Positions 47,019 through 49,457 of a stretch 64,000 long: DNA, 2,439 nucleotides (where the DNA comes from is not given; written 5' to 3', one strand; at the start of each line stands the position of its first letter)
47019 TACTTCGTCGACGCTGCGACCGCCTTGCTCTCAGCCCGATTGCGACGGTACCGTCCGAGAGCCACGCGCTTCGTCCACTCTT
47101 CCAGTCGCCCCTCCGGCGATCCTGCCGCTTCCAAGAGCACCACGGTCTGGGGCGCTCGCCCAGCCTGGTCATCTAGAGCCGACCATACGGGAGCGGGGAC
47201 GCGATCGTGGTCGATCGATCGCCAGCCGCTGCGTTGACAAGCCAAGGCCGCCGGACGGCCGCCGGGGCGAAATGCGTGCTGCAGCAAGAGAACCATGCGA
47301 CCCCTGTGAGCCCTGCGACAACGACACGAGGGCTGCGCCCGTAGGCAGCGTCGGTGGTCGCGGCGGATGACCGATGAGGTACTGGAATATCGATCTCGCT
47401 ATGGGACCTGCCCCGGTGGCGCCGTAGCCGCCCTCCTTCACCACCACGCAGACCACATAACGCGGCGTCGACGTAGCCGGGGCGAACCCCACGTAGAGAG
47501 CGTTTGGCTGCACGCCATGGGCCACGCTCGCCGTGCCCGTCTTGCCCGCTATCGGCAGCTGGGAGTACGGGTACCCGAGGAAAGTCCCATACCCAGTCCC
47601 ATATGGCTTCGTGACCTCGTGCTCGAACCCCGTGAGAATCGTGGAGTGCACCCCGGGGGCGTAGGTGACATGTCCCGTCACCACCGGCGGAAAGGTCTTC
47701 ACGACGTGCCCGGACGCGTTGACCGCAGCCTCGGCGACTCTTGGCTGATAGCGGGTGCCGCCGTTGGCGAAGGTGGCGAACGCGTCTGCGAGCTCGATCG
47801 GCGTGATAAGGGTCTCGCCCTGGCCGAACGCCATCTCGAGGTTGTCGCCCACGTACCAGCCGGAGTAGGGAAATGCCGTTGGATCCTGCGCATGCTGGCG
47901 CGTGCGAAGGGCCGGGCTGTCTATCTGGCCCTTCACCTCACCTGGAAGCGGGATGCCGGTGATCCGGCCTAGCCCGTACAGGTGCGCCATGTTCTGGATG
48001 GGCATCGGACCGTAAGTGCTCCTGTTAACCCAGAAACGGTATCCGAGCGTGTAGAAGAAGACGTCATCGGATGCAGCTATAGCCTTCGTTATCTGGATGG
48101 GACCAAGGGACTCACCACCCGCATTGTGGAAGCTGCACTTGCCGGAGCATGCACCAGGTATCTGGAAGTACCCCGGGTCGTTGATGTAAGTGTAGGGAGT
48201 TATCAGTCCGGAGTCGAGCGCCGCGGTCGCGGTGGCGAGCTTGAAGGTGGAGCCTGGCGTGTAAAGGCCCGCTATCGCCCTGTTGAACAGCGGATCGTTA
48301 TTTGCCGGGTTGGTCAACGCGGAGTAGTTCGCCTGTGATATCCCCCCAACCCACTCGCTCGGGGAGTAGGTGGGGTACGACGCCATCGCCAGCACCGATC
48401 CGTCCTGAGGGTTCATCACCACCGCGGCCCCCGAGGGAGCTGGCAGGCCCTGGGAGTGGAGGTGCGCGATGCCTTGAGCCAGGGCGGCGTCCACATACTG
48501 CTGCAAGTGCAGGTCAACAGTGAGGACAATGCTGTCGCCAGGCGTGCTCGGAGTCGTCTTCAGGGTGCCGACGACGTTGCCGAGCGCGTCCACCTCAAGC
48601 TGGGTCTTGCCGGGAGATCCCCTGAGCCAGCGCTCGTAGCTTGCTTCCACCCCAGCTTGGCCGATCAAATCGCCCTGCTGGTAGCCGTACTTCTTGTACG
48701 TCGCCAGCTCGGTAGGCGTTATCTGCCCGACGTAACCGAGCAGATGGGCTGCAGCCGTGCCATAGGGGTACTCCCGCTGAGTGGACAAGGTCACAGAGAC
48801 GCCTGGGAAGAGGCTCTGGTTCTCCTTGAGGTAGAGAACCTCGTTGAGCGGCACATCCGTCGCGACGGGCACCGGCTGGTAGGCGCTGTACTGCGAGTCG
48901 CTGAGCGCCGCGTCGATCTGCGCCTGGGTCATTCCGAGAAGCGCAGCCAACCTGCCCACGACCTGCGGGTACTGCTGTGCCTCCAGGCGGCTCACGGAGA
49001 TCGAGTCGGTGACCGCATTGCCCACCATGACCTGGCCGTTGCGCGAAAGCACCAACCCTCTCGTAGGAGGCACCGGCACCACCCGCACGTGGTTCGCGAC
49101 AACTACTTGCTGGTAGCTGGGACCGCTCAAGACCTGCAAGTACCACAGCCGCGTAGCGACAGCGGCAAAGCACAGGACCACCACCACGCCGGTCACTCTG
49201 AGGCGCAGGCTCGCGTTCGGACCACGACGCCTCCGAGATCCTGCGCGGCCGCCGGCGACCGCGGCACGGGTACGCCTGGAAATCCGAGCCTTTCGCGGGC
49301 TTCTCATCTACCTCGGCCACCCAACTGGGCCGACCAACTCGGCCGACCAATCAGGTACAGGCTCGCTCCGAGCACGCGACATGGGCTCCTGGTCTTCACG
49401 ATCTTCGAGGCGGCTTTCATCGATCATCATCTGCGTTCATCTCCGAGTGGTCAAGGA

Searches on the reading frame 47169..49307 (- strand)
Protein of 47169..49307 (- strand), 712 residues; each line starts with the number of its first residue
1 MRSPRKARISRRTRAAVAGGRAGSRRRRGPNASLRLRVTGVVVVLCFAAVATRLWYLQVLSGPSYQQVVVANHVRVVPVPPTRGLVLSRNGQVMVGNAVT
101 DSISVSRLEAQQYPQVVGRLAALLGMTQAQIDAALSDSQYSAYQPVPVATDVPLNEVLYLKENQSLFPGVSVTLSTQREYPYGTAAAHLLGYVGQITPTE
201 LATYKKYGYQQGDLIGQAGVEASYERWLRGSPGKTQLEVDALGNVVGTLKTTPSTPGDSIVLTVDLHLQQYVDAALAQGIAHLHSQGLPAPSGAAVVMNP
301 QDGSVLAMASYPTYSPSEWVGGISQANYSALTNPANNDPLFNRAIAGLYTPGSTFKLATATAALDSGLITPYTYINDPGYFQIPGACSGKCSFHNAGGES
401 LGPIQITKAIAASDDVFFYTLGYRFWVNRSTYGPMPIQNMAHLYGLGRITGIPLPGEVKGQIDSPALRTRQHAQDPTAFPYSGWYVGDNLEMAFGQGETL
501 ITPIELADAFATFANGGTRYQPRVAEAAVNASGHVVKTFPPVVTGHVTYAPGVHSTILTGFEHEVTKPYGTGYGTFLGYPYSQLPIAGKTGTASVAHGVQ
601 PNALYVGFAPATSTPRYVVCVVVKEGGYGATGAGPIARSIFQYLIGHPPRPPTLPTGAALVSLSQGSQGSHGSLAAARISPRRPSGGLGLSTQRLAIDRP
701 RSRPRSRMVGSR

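Call 74: search_protein_families(library=pfam, proteins=[window:47169-49307:-], max_evalue=0.01)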
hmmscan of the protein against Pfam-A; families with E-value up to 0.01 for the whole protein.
window:47169-49307:- (712 aa): 2 families
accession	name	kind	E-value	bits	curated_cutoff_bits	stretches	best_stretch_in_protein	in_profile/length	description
PF00905.27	Transpeptidase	-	2.1e-53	181.9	22.1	1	293-641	1-298/299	Penicillin binding protein transpeptidase domain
PF03717.20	PBP_dimer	-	1e-46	160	24.4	1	79-249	2-179/180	Penicillin-binding Protein dimerisation domain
